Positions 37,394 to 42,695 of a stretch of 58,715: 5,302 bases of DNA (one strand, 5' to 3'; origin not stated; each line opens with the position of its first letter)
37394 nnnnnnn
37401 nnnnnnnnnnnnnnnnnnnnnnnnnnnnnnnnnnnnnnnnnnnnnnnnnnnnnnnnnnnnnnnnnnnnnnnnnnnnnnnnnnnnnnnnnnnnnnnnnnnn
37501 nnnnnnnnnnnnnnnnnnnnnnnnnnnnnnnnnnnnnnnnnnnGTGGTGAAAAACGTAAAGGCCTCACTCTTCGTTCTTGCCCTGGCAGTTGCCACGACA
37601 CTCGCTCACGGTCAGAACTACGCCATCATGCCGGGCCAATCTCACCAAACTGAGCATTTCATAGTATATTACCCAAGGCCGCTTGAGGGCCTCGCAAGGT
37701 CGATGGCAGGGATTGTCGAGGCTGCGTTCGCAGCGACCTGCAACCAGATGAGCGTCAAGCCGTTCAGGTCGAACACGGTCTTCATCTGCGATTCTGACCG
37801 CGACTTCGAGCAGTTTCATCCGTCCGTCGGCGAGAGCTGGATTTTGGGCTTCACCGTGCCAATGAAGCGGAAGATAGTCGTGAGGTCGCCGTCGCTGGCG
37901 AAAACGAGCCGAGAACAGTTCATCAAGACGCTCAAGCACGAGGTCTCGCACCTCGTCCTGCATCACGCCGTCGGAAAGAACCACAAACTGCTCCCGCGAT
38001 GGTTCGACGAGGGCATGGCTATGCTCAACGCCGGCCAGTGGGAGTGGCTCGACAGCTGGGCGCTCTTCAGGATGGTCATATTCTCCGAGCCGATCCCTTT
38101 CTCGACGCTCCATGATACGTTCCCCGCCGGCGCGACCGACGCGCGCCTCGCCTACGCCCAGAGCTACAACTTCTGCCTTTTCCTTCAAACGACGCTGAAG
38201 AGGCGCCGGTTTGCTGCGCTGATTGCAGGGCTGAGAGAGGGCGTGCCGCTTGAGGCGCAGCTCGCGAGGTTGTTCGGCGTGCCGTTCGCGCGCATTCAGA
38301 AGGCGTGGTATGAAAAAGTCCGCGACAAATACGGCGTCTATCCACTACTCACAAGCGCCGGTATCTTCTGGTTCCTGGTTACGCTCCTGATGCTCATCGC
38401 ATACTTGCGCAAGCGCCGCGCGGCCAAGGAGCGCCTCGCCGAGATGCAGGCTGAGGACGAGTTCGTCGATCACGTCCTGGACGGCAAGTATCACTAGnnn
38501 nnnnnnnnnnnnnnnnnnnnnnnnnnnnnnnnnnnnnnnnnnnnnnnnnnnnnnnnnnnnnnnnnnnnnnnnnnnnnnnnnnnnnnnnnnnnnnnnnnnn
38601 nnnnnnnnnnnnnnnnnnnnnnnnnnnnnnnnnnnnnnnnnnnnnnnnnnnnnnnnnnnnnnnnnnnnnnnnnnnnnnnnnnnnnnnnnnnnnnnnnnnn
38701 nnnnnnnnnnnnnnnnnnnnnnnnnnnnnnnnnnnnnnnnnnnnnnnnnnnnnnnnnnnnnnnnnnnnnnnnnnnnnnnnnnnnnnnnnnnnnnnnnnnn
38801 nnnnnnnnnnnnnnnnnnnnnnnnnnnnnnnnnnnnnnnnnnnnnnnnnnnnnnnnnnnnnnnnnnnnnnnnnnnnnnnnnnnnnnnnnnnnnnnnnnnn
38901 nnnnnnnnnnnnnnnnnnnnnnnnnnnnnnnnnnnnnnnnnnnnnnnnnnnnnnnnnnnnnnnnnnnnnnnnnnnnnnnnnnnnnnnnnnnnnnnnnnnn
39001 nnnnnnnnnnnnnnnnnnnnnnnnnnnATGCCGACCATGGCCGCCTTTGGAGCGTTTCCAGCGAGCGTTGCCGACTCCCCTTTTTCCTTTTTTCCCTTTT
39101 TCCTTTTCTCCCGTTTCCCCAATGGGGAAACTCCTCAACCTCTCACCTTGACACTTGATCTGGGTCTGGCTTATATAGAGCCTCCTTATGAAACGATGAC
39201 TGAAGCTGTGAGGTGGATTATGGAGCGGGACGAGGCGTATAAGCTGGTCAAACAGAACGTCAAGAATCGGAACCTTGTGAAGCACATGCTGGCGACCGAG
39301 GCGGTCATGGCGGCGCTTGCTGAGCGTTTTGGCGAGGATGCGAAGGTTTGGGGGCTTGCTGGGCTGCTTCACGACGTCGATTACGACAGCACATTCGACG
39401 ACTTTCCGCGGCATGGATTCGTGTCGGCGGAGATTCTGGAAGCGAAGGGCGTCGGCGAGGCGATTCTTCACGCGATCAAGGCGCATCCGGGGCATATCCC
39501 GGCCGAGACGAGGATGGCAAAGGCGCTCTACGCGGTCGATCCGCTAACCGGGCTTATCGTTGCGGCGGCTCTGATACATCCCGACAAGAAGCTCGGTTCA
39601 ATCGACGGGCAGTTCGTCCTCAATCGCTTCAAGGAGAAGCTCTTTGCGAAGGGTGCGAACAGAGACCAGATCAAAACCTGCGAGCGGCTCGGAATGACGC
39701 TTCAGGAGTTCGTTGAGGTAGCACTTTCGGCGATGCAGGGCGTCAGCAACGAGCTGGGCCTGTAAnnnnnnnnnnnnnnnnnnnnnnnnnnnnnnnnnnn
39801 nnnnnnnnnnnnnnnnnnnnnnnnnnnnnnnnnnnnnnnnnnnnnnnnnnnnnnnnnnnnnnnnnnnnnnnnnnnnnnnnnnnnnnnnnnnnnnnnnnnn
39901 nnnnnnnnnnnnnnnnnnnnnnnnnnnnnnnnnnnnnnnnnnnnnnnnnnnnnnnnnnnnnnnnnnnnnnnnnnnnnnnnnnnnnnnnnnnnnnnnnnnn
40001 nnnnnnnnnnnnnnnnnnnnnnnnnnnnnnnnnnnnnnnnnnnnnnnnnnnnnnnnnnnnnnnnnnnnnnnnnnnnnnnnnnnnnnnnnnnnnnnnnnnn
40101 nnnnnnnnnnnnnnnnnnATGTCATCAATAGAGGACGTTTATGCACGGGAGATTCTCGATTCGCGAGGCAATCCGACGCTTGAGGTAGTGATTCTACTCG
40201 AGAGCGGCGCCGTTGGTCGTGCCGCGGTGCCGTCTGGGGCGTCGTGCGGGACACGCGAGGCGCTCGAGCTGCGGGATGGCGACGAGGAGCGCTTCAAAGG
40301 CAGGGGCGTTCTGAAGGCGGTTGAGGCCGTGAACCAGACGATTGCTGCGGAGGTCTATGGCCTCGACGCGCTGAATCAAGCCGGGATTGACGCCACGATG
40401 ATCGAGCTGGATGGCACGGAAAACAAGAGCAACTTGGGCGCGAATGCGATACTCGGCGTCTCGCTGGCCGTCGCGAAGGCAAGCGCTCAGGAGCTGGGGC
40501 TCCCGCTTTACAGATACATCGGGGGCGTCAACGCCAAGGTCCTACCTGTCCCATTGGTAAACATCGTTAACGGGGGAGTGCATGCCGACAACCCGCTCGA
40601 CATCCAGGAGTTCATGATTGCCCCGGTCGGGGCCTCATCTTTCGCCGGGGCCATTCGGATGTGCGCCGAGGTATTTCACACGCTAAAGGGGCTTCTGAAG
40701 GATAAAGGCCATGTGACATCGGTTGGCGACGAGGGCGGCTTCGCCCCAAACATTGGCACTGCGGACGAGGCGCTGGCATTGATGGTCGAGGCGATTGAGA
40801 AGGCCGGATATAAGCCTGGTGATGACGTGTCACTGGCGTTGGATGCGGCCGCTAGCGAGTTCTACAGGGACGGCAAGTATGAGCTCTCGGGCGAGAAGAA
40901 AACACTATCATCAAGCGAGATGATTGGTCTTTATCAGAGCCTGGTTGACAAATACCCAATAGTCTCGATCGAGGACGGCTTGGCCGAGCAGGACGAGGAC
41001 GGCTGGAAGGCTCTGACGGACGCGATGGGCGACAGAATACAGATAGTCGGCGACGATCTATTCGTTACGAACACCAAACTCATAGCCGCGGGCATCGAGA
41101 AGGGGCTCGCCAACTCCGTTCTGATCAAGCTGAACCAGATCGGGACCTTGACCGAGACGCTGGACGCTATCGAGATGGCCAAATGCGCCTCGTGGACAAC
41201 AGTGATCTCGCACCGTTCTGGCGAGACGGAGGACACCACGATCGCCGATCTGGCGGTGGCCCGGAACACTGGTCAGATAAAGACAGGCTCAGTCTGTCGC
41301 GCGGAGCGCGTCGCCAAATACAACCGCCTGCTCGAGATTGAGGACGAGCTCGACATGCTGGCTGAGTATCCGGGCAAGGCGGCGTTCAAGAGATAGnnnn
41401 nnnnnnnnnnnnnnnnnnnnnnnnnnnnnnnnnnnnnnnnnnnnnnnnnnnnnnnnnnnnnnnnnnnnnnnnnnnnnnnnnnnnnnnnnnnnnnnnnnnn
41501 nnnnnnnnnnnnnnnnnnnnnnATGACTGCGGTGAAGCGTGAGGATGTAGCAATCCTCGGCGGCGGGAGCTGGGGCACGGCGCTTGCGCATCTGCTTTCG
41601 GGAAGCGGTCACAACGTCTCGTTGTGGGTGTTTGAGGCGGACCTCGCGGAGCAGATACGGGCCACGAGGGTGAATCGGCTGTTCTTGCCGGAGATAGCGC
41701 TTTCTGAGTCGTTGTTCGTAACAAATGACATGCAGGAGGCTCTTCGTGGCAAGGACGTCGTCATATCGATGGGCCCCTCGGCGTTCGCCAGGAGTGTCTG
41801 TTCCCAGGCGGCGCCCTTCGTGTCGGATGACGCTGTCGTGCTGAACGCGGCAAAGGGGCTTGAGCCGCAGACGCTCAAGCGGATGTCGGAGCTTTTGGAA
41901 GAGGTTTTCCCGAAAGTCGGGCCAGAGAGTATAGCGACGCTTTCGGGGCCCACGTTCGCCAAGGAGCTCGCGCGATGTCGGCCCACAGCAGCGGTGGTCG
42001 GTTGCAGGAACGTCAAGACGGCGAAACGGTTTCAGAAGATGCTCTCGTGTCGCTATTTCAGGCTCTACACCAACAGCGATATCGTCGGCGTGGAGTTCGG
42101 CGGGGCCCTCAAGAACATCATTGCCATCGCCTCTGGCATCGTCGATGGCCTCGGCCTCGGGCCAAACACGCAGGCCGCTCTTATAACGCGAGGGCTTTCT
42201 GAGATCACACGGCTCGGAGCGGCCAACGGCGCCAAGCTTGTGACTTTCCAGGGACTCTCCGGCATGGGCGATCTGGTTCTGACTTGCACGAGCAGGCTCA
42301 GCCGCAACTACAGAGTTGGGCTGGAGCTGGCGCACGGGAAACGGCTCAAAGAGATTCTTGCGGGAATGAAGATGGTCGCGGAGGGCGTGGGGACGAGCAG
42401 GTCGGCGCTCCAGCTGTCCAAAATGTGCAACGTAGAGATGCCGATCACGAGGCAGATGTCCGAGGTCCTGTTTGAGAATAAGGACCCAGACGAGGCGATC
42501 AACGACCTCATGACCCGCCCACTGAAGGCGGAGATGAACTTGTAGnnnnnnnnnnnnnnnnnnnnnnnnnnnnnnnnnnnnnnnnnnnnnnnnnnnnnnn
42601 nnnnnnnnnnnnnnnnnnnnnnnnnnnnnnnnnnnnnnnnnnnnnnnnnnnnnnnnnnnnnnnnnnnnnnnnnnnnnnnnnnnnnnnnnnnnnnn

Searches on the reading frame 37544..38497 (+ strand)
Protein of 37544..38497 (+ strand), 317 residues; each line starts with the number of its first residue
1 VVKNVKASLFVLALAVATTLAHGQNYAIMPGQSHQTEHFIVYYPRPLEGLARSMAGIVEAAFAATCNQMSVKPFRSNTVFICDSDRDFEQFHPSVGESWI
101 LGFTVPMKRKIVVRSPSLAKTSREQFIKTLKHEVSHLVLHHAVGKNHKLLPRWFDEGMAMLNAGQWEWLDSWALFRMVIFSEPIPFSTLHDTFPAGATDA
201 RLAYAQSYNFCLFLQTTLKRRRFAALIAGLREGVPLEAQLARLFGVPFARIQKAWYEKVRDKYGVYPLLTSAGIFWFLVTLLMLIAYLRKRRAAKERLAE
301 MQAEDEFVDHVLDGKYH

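Call 56: search_protein_families(library=pfam, proteins=[window:37544-38497:+], max_evalue=0.0001)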
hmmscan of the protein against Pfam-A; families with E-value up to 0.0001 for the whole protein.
window:37544-38497:+ (317 aa): 1 family
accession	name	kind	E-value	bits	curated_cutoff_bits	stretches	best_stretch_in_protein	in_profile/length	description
PF13485.12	Peptidase_MA_2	-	3e-13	50.5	32.4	1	128-259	68-199/201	Peptidase MA superfamily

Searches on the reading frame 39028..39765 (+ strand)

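Call 56: search_protein_families(library=pfam, proteins=[window:39028-39765:+], max_evalue=0.0001)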
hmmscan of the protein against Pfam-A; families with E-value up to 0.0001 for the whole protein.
window:39028-39765:+ (245 aa): 1 family
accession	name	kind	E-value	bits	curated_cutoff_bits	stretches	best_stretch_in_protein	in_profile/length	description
PF01966.28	HD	-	8.9e-12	45.8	22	1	85-166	3-106/116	HD domain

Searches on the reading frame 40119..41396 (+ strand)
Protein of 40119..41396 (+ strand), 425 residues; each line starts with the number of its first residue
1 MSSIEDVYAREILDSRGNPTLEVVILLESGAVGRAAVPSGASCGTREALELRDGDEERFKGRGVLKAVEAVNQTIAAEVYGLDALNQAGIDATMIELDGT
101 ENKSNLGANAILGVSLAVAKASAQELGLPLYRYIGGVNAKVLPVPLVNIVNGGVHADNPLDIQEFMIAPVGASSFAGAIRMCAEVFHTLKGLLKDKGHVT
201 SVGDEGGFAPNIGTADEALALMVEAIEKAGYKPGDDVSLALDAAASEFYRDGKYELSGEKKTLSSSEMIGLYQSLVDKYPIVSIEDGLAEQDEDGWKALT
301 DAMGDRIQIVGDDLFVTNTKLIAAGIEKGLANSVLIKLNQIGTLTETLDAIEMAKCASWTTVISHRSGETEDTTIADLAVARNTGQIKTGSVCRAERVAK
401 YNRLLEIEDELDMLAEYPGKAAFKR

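Call 55: search_protein_families(library=pfam, proteins=[window:40119-41396:+], max_evalue=0.0001)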
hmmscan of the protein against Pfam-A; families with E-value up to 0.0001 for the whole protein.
window:40119-41396:+ (425 aa): 2 families
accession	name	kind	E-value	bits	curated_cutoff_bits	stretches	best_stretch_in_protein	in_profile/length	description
PF00113.28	Enolase_C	-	3.7e-129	430.7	21.5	1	140-424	2-294/296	Enolase, C-terminal TIM barrel domain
PF03952.21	Enolase_N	-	6.3e-59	198.3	35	1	4-134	1-131/131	Enolase, N-terminal domain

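Call 80: find_homologous_proteins(query=window:40119-41396:+, max_evalue=1e-50)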
Query window:40119-41396:+ (425 aa): 8000 proteins with E <= 1e-50 among 8000 candidates; the best 120 are listed.
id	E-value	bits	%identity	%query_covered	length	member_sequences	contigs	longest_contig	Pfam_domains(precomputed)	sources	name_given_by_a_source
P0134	2.5e-270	914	100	100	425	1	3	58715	PF03952.22,PF00113.29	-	-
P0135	3.6e-254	861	93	100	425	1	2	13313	PF03952.22,PF00113.29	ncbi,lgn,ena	-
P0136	2.5e-244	829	89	100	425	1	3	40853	PF03952.22,PF00113.29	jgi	-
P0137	1.1e-242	823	90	100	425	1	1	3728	PF03952.22,PF00113.29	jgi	jgi:enolase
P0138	1.3e-241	820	89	100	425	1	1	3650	PF03952.22,PF00113.29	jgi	jgi:enolase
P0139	1.6e-239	813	89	100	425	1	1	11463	PF03952.22,PF00113.29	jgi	-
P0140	2.0e-239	812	88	100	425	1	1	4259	PF03952.22,PF00113.29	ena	-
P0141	5.2e-229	778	84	100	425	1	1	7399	PF03952.22,PF00113.29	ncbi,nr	ncbi:MAG: phosphopyruvate hydratase [Candidatus Coatesbacteria bacterium]|nr:phosphopyruvate hydrata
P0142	4.1e-228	775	85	100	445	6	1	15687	PF03952.22,PF00113.29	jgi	-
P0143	5.1e-223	758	81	100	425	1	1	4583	PF03952.22,PF00113.29,PF13378.13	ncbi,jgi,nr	ncbi:MAG: phosphopyruvate hydratase [Candidatus Coatesbacteria bacterium]|nr:MAG: phosphopyruvate hy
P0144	5.8e-223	758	82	100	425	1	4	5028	PF03952.22,PF00113.29,PF13378.13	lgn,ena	-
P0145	6.6e-223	758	82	100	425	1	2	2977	PF03952.22,PF00113.29,PF13378.13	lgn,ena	-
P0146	8.4e-223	758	82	100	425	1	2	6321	PF03952.22,PF00113.29,PF13378.13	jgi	-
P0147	3.6e-215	733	-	-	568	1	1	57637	PF03952.22,PF00113.29,PF07476.18,PF13378.13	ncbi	-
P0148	4.3e-206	703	76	100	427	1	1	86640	PF03952.22,PF00113.29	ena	-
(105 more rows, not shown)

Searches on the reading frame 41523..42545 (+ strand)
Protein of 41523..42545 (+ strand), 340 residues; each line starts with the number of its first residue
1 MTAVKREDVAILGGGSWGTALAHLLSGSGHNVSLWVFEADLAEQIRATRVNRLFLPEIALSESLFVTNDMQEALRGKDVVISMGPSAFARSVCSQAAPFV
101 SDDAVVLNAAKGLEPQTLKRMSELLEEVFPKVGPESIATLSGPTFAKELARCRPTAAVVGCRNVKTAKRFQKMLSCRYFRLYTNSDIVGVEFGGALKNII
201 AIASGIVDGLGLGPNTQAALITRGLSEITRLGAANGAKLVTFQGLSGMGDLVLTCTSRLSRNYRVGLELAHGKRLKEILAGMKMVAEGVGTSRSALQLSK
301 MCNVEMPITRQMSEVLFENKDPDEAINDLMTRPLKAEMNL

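Call 55: search_protein_families(library=pfam, proteins=[window:41523-42545:+], max_evalue=0.0001)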
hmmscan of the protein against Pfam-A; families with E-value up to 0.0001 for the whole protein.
window:41523-42545:+ (340 aa): 4 families
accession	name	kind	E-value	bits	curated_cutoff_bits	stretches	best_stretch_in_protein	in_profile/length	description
PF07479.19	NAD_Gly3P_dh_C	-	6.9e-55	185.6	25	1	186-326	1-141/142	NAD-dependent glycerol-3-phosphate dehydrogenase C-terminus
PF01210.29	NAD_Gly3P_dh_N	-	1.9e-46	158.4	23.1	1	9-166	2-157/158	NAD-dependent glycerol-3-phosphate dehydrogenase N-terminus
PF20618.3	GPD_NAD_C_bact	-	4.8e-21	75.5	27.6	1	246-311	1-65/66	Bacterial GPD, NAD-dependent C-terminal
PF03807.23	F420_oxidored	-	7.7e-05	23.7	21.6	0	9-106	2-88/94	NADP oxidoreductase coenzyme F420-dependent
